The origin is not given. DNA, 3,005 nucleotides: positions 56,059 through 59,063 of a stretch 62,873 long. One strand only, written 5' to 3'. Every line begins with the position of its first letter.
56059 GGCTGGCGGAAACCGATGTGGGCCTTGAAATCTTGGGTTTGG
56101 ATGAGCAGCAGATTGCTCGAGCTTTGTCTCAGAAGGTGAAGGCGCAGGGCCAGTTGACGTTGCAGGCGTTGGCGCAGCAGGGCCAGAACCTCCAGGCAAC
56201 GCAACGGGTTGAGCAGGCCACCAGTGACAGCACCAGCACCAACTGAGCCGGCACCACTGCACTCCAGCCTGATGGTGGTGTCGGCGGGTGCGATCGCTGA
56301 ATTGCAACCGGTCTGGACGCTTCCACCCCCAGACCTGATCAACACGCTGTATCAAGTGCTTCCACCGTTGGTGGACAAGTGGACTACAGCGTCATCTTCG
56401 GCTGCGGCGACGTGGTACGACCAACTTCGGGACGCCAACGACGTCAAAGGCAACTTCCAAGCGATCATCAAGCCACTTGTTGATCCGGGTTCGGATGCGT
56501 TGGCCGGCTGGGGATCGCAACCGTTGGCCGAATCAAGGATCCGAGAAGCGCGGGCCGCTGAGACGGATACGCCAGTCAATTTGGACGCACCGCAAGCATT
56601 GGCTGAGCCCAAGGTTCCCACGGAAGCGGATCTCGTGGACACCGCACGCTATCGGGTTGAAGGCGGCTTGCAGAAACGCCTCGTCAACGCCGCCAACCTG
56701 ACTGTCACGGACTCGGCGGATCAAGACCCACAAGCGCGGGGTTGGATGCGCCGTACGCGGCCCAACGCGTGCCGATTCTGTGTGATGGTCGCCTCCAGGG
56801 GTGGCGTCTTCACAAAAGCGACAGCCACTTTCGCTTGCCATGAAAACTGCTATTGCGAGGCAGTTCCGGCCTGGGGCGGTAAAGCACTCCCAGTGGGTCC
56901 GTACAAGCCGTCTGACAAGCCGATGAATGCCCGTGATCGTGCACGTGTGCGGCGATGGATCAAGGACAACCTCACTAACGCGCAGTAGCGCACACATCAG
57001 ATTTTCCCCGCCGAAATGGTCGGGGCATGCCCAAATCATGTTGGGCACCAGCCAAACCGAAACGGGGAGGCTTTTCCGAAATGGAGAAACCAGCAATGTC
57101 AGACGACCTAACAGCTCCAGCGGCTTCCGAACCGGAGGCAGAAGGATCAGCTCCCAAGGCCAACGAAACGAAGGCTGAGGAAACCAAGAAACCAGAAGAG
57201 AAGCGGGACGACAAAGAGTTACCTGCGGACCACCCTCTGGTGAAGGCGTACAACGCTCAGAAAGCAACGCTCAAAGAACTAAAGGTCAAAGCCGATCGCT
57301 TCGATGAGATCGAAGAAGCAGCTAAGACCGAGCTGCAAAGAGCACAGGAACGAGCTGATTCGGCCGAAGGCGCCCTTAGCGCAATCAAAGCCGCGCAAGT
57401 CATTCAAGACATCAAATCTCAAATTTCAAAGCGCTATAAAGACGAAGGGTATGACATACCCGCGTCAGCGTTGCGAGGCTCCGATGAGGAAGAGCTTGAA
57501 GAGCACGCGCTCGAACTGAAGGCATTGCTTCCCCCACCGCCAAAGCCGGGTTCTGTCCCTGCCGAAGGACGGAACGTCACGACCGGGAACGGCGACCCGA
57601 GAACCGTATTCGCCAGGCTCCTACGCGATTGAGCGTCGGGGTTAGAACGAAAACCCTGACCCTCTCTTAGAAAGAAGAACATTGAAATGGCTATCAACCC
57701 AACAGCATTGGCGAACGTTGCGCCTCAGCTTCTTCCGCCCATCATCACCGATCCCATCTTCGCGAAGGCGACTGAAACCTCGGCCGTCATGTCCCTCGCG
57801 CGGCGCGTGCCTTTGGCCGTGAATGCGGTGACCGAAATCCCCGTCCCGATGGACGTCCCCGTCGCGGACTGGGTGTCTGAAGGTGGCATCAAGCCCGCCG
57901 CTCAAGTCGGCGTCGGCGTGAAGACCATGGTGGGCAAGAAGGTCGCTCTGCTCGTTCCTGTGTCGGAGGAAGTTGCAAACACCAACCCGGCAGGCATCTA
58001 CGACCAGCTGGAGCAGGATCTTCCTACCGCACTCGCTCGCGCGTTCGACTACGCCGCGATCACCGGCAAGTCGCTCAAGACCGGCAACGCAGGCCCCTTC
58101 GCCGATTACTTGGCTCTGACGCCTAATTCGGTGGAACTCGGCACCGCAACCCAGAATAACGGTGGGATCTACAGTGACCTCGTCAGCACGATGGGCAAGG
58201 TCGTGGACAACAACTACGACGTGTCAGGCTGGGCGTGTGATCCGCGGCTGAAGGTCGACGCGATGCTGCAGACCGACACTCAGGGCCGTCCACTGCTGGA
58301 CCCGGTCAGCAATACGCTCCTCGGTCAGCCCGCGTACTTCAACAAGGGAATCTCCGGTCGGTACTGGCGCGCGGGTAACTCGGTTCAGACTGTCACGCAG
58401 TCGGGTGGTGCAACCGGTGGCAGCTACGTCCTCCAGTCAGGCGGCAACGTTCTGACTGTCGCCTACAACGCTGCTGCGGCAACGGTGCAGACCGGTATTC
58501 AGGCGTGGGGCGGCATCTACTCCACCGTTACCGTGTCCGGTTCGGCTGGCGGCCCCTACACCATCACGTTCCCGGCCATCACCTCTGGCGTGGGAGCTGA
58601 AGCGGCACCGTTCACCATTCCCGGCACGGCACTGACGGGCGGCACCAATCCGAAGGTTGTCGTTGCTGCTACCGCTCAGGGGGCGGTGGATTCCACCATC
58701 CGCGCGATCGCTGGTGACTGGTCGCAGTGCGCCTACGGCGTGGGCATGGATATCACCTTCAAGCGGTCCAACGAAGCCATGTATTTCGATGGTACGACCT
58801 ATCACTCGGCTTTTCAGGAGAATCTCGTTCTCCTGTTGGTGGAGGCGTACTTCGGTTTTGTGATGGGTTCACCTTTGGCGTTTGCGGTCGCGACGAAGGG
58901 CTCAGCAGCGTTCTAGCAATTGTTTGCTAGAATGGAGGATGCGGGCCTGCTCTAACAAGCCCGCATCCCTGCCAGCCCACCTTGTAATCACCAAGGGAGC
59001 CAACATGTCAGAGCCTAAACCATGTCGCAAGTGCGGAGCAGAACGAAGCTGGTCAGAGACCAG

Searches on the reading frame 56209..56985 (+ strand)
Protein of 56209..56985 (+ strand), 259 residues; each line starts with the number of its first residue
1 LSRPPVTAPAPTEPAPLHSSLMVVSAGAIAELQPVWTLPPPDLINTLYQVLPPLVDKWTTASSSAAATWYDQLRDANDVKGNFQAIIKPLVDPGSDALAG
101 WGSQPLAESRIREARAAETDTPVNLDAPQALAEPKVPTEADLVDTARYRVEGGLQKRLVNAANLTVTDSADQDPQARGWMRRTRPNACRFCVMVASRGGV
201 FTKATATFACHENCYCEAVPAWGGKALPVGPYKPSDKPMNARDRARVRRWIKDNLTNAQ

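Call 90: search_protein_families(library=phrogs, proteins=[window:56209-56985:+], max_evalue=0.001)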
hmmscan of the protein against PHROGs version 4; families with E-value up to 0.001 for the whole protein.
window:56209-56985:+ (259 aa): 3 families
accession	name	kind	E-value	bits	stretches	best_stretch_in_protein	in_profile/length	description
phrog_193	-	head and packaging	3.8e-41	143.1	1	6-254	18-255/449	head maturation protease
phrog_13257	-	head and packaging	2.4e-17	64.2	1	49-235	51-203/405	head maturation protease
phrog_1752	-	head and packaging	4.5e-13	49.9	1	45-221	40-196/828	head maturation protease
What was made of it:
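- On Phage head-maturation (prohead) protease: The window has its own canonical head-maturation protease at 56209-56988 (phrog_193, E=4e-41), followed by the scaffold and major head protein (call 90).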

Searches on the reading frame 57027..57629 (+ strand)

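Call 90: search_protein_families(library=phrogs, proteins=[window:57027-57629:+], max_evalue=0.001)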
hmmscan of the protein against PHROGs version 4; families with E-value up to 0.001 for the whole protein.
window:57027-57629:+ (201 aa): 3 families
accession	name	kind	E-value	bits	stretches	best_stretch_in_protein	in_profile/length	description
phrog_1793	-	head and packaging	1.6e-16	62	1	24-174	1-145/193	head scaffolding protein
phrog_9857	-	head and packaging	1.3e-12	48.9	1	42-198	8-160/165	head scaffolding protein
phrog_233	-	head and packaging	9.8e-08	33.8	1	48-191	8-151/161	head scaffolding protein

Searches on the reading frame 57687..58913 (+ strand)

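Call 90: search_protein_families(library=phrogs, proteins=[window:57687-58913:+], max_evalue=0.001)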
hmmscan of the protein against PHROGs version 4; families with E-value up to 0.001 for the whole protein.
window:57687-58913:+ (409 aa): 3 families
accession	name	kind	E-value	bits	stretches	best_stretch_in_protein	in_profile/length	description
phrog_10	-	head and packaging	1.8e-40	140.7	2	12-223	365-573/752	major head protein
phrog_10909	-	tail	1e-09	39.2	1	230-326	201-289/290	major tail protein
phrog_617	-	head and packaging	7.9e-09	35.9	1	32-232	368-568/626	major head protein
